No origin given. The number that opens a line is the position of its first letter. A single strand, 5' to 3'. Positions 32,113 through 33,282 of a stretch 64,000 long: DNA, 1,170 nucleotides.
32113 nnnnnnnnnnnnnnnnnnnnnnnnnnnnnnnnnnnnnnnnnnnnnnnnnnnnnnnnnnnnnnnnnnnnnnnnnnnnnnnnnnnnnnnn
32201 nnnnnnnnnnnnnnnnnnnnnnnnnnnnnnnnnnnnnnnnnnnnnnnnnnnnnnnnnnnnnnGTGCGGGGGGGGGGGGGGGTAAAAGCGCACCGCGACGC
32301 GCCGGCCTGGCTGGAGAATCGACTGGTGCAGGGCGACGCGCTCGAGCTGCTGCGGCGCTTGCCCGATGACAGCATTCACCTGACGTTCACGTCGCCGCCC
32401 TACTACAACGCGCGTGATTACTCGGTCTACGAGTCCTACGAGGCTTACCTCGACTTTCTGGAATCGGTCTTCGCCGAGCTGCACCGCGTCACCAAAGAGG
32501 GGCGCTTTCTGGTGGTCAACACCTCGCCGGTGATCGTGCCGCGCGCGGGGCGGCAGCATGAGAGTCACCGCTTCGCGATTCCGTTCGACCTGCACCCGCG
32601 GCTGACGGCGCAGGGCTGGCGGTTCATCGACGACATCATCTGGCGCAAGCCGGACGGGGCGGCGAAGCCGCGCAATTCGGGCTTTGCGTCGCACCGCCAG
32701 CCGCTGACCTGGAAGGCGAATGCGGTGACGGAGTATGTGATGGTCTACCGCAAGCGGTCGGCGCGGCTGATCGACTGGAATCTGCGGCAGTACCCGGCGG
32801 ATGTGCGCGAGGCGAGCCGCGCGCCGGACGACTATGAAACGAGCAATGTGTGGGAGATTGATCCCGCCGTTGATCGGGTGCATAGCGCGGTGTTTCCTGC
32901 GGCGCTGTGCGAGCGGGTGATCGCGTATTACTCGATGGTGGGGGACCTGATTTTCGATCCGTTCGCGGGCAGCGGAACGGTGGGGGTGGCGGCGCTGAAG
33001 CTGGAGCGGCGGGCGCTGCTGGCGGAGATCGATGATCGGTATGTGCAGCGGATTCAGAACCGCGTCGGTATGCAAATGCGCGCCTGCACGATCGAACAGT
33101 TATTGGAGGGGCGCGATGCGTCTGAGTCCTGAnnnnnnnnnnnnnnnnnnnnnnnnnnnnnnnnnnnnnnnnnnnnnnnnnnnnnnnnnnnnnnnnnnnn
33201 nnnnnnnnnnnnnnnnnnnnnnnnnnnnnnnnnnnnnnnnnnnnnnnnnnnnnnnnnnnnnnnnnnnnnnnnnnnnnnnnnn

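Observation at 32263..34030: Second R-M module: SPPY beta-class MTase preceded by a 15-G tract, with an overlapping PD-(D/E)XK endonuclease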

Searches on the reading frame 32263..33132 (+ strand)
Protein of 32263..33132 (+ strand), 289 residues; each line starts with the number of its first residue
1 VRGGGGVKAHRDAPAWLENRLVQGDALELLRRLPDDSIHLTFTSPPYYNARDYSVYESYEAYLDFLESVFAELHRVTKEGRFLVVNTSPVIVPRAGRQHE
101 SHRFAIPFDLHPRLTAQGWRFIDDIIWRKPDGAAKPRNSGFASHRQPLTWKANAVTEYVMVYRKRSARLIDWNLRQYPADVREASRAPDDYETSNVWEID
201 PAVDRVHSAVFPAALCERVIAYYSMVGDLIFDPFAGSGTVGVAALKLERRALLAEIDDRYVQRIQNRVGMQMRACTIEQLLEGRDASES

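Call 7: search_protein_families(library=pfam, proteins=[window:32263-33132:+], max_evalue=0.01)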
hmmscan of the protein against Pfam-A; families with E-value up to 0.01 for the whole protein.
window:32263-33132:+ (289 aa): 2 families
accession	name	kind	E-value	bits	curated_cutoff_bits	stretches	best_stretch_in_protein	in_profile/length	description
PF01555.25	N6_N4_Mtase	-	2.3e-39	136.1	26.7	1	38-265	1-220/221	DNA methylase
PF03602.21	Cons_hypoth95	-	0.00014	22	24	1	199-268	21-84/182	Conserved hypothetical protein 95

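Call 18: find_homologous_proteins(query=window:32263-33132:+, max_evalue=1e-10)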
Query window:32263-33132:+ (289 aa): 4997 proteins with E <= 1e-10 among 8000 candidates; the best 120 are listed.
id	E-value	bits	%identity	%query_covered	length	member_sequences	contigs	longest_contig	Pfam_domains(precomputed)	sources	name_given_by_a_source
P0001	4.2e-177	606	99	93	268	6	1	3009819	PF01555.25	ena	-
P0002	2.7e-174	597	89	100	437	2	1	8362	PF13646.13,PF01555.25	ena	-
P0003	5.6e-174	596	97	93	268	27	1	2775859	PF01555.25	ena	-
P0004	4.1e-171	586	97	92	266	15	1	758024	PF01555.25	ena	-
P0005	1.1e-162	559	85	99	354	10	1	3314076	PF01555.25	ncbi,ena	-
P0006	6.6e-162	556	85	99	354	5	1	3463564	PF01555.25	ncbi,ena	-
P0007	2.4e-161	554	86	94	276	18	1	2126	PF01555.25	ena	-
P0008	8.9e-158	542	85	94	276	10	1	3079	PF01555.25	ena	-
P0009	1.7e-152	525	82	94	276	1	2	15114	PF01555.25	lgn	-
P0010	1.4e-137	476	73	94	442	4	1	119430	PF02985.29,PF13646.13,PF01555.25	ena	-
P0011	4.3e-137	475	74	95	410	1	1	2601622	PF02985.29,PF13646.13,PF01555.25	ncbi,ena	-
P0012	1.7e-136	473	76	92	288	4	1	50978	PF01555.25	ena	-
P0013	2.1e-135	469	74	96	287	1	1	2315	PF01555.25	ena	-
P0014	5.4e-135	468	73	92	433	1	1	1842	PF13646.13,PF01555.25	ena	-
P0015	6.9e-135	467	75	91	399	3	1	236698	PF13646.13,PF01555.25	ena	-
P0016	1.0e-134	467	76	90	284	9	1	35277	PF03602.22,PF01555.25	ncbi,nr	ncbi:MAG: site-specific DNA-methyltransferase, partial [Chloroflexi bacterium]|nr:site-specific DNA-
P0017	6.6e-134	464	78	89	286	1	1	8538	PF01555.25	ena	-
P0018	1.2e-133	463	77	90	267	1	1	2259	PF01555.25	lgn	-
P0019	2.0e-132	459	73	92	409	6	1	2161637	PF13646.13,PF01555.25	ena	-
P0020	3.9e-132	458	72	95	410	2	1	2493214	PF02985.29,PF13646.13,PF01555.25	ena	-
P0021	3.5e-131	455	73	97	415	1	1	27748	PF03602.22,PF02985.29,PF13646.13,PF01555.25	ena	-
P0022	2.5e-130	452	76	88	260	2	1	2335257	PF01555.25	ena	-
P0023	2.9e-130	452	76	89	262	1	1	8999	PF01555.25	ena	-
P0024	2.4e-129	449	75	90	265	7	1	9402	PF01555.25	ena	-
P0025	3.1e-127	442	75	86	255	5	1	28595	PF03602.22,PF01555.25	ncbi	-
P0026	6.7e-127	441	75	89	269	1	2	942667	PF01555.25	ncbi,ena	-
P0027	1.8e-125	436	75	86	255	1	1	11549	PF01555.25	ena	-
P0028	1.0e-123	431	78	82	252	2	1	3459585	PF01555.25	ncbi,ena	-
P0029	4.8e-122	425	67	94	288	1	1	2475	PF01555.25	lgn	-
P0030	2.0e-114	400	63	90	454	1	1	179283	PF02985.29,PF03130.23,PF13646.13,PF01555.25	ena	-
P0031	1.4e-113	397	61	96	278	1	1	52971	PF01555.25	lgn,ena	-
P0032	4.2e-113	396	62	90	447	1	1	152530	PF02985.29,PF03130.23,PF13646.13,PF01555.25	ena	-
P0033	2.9e-112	393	60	94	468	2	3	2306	PF02985.29,PF03130.23,PF13646.13,PF01555.25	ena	-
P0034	5.0e-112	392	63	90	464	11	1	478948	PF02985.29,PF03130.23,PF13646.13,PF01555.25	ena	-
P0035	6.9e-112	392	61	92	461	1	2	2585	PF02985.29,PF13646.13,PF01555.25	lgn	-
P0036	9.4e-112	391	63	91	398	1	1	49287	PF13646.13,PF01555.25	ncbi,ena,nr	ncbi:MAG: restriction endonuclease subunit M [Dehalococcoidia bacterium]|nr:restriction endonuclease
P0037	1.1e-111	391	64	92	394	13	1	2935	PF13646.13,PF01555.25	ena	-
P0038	2.8e-111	390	60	93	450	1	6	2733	PF02985.29,PF03130.23,PF13646.13,PF01555.25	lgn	-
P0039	4.1e-111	389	60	89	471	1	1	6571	PF02985.29,PF03130.23,PF13646.13,PF01555.25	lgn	-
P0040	4.7e-111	389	63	90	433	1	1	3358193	PF02985.29,PF13513.13,PF13646.13,PF01555.25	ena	-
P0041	6.5e-111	389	59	94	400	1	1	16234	PF13646.13,PF01555.25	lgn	-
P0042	1.4e-110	388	62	93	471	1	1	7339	PF00514.30,PF02985.29,PF13646.13,PF01555.25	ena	-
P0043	1.7e-110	387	59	94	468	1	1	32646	PF02985.29,PF13646.13,PF01555.25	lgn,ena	-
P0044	2.0e-110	387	61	89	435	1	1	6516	PF02985.29,PF03130.23,PF13646.13,PF01555.25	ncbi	ncbi:MAG: DNA methyltransferase, partial [Candidatus Poribacteria bacterium]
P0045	2.1e-110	387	59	96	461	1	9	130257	PF03130.23,PF13646.13,PF01555.25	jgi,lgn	jgi:DNA modification methylase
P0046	2.3e-110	387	63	90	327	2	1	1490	PF01555.25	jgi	-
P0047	4.2e-110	386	61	90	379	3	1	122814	PF01555.25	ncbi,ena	-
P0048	4.2e-110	386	59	94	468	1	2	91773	PF02985.29,PF13646.13,PF01555.25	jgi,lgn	jgi:DNA modification methylase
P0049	4.4e-110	386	62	90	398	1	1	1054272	PF13646.13,PF01555.25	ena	-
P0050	4.8e-110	386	64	90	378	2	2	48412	PF13646.13,PF01555.25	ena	-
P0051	5.6e-110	386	61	89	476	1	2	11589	PF02985.29,PF03130.23,PF13646.13,PF01555.25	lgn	-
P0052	6.6e-110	385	62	90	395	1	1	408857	PF13646.13,PF01555.25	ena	-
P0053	8.2e-110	385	62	91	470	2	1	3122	PF03130.23,PF13646.13,PF01555.25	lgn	-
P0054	8.8e-110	385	62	90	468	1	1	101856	PF02985.29,PF03130.23,PF13646.13,PF01555.25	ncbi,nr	ncbi:MAG: DNA methyltransferase [Acidobacteriota bacterium]|nr:DNA methyltransferase [Acidobacteriot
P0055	1.0e-109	385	63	90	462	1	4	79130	PF02985.29,PF13646.13,PF01555.25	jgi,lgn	jgi:DNA modification methylase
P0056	1.1e-109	385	62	90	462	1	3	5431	PF02985.29,PF13646.13,PF01555.25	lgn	-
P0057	1.2e-109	384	64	90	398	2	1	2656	PF03602.22,PF01555.25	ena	-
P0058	1.5e-109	384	61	90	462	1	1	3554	PF02985.29,PF03130.23,PF13646.13,PF01555.25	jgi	jgi:DNA modification methylase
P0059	1.6e-109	384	64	90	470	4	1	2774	PF03130.23,PF13646.13,PF01555.25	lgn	-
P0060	1.7e-109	384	60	93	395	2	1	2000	PF13646.13,PF01555.25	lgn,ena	-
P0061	1.7e-109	384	60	89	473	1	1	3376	PF02985.29,PF03130.23,PF13646.13,PF01555.25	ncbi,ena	-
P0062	1.7e-109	384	62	91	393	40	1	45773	PF13646.13,PF01555.25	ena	-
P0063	1.9e-109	384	59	93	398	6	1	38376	PF13646.13,PF01555.25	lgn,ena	-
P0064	1.9e-109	384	62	92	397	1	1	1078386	PF03602.22,PF01555.25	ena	-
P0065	1.9e-109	384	61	93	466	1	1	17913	PF13646.13,PF01555.25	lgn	-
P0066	2.2e-109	384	59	97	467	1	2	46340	PF02985.29,PF13646.13,PF01555.25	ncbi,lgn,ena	-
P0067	2.6e-109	383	59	93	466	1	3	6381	PF00514.30,PF02985.29,PF03130.23,PF13646.13,PF01555.25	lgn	-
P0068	2.6e-109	383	60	93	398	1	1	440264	PF13646.13,PF01555.25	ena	-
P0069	2.7e-109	383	61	96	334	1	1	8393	PF01555.25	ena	-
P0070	3.0e-109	383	60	91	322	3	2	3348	PF01555.25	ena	-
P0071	3.0e-109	383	57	99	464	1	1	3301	PF02985.29,PF03130.23,PF13646.13,PF01555.25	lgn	-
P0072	3.0e-109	383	63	90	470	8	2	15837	PF02985.29,PF03130.23,PF13646.13,PF01555.25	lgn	-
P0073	3.5e-109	383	59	91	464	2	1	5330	PF02985.29,PF13646.13,PF01555.25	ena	-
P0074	4.3e-109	383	58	94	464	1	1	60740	PF02985.29,PF03130.23,PF13646.13,PF01555.25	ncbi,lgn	-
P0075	4.4e-109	383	60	90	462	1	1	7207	PF02985.29,PF03130.23,PF13646.13,PF01555.25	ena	-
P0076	4.8e-109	383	62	90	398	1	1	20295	PF13646.13,PF01555.25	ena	-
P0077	4.8e-109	383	58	90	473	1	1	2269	PF02985.29,PF03130.23,PF13646.13,PF01555.25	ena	-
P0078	4.9e-109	383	62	91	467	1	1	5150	PF02985.29,PF03130.23,PF13646.13,PF01555.25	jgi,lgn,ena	-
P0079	5.2e-109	382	63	90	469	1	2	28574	PF02985.29,PF03130.23,PF13646.13,PF01555.25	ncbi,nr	ncbi:MAG: DNA methyltransferase [Chloroherpetonaceae bacterium]|nr:DNA methyltransferase [Chloroherp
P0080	5.4e-109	382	62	90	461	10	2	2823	PF02985.29,PF13646.13,PF01555.25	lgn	-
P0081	5.6e-109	382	61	92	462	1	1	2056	PF13646.13,PF01555.25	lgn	-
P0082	5.7e-109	382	61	89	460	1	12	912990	PF02985.29,PF03130.23,PF13646.13,PF01555.25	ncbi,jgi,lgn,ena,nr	ncbi:MAG: DNA methyltransferase [Chloroflexi bacterium]|nr:DNA methyltransferase [Chloroflexota bact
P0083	5.9e-109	382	60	93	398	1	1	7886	PF13646.13,PF01555.25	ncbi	-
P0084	7.3e-109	382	61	92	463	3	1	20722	PF03130.23,PF13646.13,PF01555.25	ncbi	-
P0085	7.3e-109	382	60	91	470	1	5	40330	PF02985.29,PF13646.13,PF01555.25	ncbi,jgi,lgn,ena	-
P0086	8.2e-109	382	60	91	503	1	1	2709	PF03602.22,PF02985.29,PF13646.13,PF01555.25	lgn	-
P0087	8.4e-109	382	61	92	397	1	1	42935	PF03602.22,PF01555.25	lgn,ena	-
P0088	9.7e-109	382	60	90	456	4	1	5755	PF02985.29,PF13646.13,PF01555.25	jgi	-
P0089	1.0e-108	381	59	94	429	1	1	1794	PF03602.22,PF01555.25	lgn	-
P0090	1.1e-108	381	60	90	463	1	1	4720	PF02985.29,PF03130.23,PF13646.13,PF01555.25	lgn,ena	-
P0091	1.3e-108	381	61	89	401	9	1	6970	PF13646.13,PF01555.25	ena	-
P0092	1.3e-108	381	61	90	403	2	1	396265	PF13646.13,PF01555.25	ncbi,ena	-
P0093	1.3e-108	381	61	90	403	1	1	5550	PF13646.13,PF01555.25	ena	-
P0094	1.3e-108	381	59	93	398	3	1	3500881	PF01555.25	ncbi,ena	-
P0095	1.4e-108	381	57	98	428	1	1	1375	PF02985.29,PF03130.23,PF13646.13,PF01555.25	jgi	-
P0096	1.6e-108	381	59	91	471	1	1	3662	PF02985.29,PF13646.13,PF01555.25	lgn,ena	-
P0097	2.1e-108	380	61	93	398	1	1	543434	PF01555.25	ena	-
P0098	2.3e-108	380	59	91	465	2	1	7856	PF13646.13,PF01555.25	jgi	-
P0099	2.4e-108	380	62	90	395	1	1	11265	PF13646.13,PF01555.25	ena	-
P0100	2.7e-108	380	59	92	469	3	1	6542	PF13646.13,PF01555.25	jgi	-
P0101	2.8e-108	380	63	90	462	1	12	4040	PF02985.29,PF03130.23,PF13646.13,PF01555.25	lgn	-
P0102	2.8e-108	380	63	90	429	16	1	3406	PF03602.22,PF13646.13,PF01555.25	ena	-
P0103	3.0e-108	380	58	96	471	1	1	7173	PF00514.30,PF02985.29,PF13646.13,PF01555.25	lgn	-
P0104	3.2e-108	380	64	90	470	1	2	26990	PF00514.30,PF02985.29,PF03130.23,PF13646.13,PF01555.25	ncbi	ncbi:MAG: DNA methyltransferase [Fimbriimonadales bacterium]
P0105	3.3e-108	380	61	90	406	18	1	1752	PF13646.13,PF01555.25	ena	-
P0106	3.3e-108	380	57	92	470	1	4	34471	PF00514.30,PF02985.29,PF03130.23,PF13646.13,PF01555.25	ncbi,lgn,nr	ncbi:MAG: DNA methyltransferase [Acidobacteriota bacterium]|nr:restriction endonuclease subunit M [T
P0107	3.5e-108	380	61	89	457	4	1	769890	PF02985.29,PF03130.23,PF13646.13,PF01555.25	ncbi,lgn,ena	-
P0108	3.6e-108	380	63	90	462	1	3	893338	PF02985.29,PF13646.13,PF01555.25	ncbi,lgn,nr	ncbi:MAG: HEAT repeat domain-containing protein [Anaerolineales bacterium]|nr:HEAT repeat domain-con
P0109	3.6e-108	380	61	91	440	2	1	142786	PF02985.29,PF03130.23,PF13646.13,PF01555.25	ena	-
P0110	3.8e-108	380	59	94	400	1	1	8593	PF13646.13,PF01555.25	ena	-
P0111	3.9e-108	380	62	92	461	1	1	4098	PF02985.29,PF03130.23,PF13646.13,PF01555.25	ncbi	-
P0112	3.9e-108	380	56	97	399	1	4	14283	PF03602.22,PF01555.25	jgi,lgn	jgi:DNA modification methylase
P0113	4.0e-108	380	58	92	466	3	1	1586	PF02985.29,PF03130.23,PF13646.13,PF01555.25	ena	-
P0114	4.2e-108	379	62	90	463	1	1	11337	PF02985.29,PF03130.23,PF13646.13,PF01555.25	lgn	-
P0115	4.4e-108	379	61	93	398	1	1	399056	PF13646.13,PF01555.25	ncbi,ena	-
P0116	4.6e-108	379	58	92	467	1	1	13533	PF02985.29,PF13646.13,PF01555.25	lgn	-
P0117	4.7e-108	379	61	89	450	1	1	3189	PF13646.13,PF01555.25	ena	-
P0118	5.0e-108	379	60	95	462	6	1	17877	PF13646.13,PF01555.25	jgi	-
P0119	5.4e-108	379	61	92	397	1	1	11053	PF03602.22,PF01555.25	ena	-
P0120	5.5e-108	379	61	91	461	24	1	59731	PF03130.23,PF13646.13,PF01555.25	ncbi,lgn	ncbi:MAG: hypothetical protein Fur002_13840 [Anaerolineales bacterium]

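Call 21: find_encoding_contigs(protein=P0001, flank=10000, max_places=6)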
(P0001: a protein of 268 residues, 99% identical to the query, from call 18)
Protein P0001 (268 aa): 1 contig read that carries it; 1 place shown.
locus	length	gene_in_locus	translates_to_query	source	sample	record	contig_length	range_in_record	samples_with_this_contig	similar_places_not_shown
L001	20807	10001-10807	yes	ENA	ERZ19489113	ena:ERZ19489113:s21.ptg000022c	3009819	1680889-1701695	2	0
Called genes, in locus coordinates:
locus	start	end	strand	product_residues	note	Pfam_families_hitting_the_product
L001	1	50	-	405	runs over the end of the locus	PF02515:CoA_transf_3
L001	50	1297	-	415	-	PF02515:CoA_transf_3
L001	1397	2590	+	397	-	PF14213:DUF4325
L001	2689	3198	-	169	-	PF18478:PIN_10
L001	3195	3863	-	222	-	PF04255:DUF433 (faint)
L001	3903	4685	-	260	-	PF11716:MDMPI_N, PF12867:DinB_2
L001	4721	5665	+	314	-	PF02086:MethyltransfD12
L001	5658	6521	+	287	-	PF09556:RE_HaeIII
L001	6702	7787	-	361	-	PF00296:Bac_luciferase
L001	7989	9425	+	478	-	PF06965:Na_H_antiport_1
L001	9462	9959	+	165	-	PF13646:HEAT_2, PF02985:HEAT (faint), PF13646:HEAT_2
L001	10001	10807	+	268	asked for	PF01555:N6_N4_Mtase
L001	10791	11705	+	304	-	PF09516:RE_CfrBI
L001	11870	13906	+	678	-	-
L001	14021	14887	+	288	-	PF00941:FAD_binding_5, PF03450:CO_deh_flav_C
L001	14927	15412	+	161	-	PF00111:Fer2, PF01799:Fer2_2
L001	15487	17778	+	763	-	PF01315:Ald_Xan_dh_C, PF02738:MoCoBD_1, PF20256:MoCoBD_2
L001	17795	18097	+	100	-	PF02597:ThiS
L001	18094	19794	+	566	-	PF03235:GmrSD_N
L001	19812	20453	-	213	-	-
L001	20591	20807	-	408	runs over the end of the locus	PF08495:FIST, PF10442:FIST_C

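Call 22: find_encoding_contigs(protein=P0003, flank=10000, max_places=10)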
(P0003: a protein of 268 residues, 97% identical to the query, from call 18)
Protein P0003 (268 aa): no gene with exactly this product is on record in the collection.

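Call 25: find_encoding_contigs(protein=P0002, flank=10000, max_places=6)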
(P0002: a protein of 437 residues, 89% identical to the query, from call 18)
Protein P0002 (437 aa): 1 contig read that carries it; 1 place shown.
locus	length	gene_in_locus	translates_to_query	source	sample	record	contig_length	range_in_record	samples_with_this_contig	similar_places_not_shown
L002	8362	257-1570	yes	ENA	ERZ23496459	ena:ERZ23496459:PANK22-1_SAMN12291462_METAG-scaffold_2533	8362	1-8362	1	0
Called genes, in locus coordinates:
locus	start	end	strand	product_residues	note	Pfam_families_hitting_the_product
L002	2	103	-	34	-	?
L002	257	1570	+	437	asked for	PF13646:HEAT_2, PF01555:N6_N4_Mtase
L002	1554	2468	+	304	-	PF09516:RE_CfrBI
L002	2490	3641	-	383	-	-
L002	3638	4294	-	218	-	PF04542:Sigma70_r2, PF04545:Sigma70_r4, PF08281:Sigma70_r4_2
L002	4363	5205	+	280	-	PF01116:F_bP_aldolase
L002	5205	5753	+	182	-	PF00903:Glyoxalase, PF06983:3-dmu-9_3-mt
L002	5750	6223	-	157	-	PF00903:Glyoxalase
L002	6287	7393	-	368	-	PF00296:Bac_luciferase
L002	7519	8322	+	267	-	PF00106:adh_short, PF08659:KR, PF01370:Epimerase (weak), PF13561:adh_short_C2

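Call 26: find_encoding_contigs(protein=P0005, flank=10000, max_places=6)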
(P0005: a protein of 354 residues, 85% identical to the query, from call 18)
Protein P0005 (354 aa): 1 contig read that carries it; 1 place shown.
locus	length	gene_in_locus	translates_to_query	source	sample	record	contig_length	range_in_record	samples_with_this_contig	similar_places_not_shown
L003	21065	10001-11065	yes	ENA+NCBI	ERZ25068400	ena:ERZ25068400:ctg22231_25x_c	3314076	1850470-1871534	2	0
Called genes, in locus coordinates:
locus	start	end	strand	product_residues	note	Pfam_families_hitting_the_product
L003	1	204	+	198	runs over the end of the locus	-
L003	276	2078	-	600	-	PF00496:SBP_bac_5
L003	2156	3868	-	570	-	PF06609:TRI12, PF00083:Sugar_tr, PF07690:MFS_1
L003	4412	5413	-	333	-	-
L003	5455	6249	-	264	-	-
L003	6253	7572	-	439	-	-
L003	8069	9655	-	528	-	PF01039:Carboxyl_trans, PF03255:ACCA (faint)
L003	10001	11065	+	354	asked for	PF01555:N6_N4_Mtase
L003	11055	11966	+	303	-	PF09516:RE_CfrBI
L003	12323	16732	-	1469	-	PF04997:RNA_pol_Rpb1_1, PF00623:RNA_pol_Rpb1_2, PF04983:RNA_pol_Rpb1_3, PF05000:RNA_pol_Rpb1_4, PF04998:RNA_pol_Rpb1_5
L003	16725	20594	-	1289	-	PF04563:RNA_pol_Rpb2_1, PF04561:RNA_pol_Rpb2_2 (weak), PF04565:RNA_pol_Rpb2_3, PF10385:RNA_pol_Rpb2_45, PF00562:RNA_pol_Rpb2_6, PF04560:RNA_pol_Rpb2_7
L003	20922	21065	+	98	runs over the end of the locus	PF12844:HTH_19 (weak), PF13560:HTH_31, PF01381:HTH_3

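Call 29: find_related_loci(query=A2, collection=genome_contigs, flank=4000)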
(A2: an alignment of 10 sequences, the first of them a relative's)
Query A2 (437 aa) in genome_contigs; peptide patterns used: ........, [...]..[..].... (x = any residue, [..] = any of these).
600 stretches matched a pattern (row limit reached: there are more); 554 encode a relative of the query (tblastn E <= 1e-3); the best 80 are kept; 80 distinct loci.
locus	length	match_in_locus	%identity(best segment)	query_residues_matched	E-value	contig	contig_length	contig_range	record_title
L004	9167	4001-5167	65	21-418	2e-172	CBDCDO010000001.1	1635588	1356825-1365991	MAG: Dehalococcoidia bacterium isolate 8a6c8105-bb6e-4bad-94d5-fb500f7a6651 genome assembly, contig: contig_1, whole gen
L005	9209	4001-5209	63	21-427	8e-168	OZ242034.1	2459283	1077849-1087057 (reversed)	MAG: Dehalococcoidia bacterium isolate 72ec99ff-6f13-4058-b9f9-659670a83d8f genome assembly, chromosome: 1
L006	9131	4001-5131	68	45-421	7e-165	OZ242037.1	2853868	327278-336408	MAG: Dehalococcoidia bacterium isolate 2a7bb1ba-5d4f-497c-a9a7-d309ef017ae2 genome assembly, chromosome: 1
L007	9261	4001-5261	85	13-435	0e+0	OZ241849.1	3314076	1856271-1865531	MAG: Dehalococcoidia bacterium isolate e0324ba9-04d6-4c46-83e9-6adffe65d82a genome assembly, chromosome: 1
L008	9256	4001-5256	87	15-435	0e+0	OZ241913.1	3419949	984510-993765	MAG: Dehalococcoidia bacterium isolate 665203e5-4de3-409e-b258-c822a43d9238 genome assembly, chromosome: 1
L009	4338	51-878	79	159-434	5e-153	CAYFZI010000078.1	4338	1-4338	MAG TPA_asm: uncultured Dehalococcoidia bacterium isolate ERP110561_co1_17 genome assembly, contig: NODE_13127_length_43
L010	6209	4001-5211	72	17-428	6e-141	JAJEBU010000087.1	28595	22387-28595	MAG: Dehalococcoidia bacterium isolate jk18x9bins.53 k141_243040, whole genome shotgun sequence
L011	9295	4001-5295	76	36-421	2e-136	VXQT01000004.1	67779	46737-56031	MAG: Chloroflexi bacterium isolate SB0664_bin_15 NODE_382_length_67779_cov_57.266700, whole genome shotgun sequence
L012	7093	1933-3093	49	17-417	3e-133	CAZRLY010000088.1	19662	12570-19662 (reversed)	MAG TPA_asm: uncultured bacterium isolate binchicken_co97_140 genome assembly, contig: NODE_11329_length_19662_cov_6.235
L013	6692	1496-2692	49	7-419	1e-131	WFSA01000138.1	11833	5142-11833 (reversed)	MAG: Anaerolineae bacterium isolate S016_13 k151_358914, whole genome shotgun sequence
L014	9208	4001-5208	77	16-421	5e-143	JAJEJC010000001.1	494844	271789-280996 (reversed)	MAG: Dehalococcoidia bacterium isolate p16x63bins.52 k141_621503, whole genome shotgun sequence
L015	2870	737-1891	47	17-416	5e-136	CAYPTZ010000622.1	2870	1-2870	MAG TPA_asm: uncultured archaeon isolate binchicken_co116_149 genome assembly, contig: NODE_48851_length_2870_cov_6.1726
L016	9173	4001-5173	47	13-417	2e-129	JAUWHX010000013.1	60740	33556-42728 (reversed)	MAG: bacterium isolate CSMAG_2279 CSMAG_2279_k141_354582_length_60740_cov_16.0735, whole genome shotgun sequence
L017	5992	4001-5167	48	15-418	6e-129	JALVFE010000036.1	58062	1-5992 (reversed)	MAG: Melioribacteraceae bacterium isolate 134-614_metabat2_scaf2bin.157 134-614_scaffold_75_c1, whole genome shotgun seq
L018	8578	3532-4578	51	55-417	2e-128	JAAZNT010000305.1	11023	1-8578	MAG: Thermoanaerobaculaceae bacterium isolate AS27yjCOA_195 145305_AS27, whole genome shotgun sequence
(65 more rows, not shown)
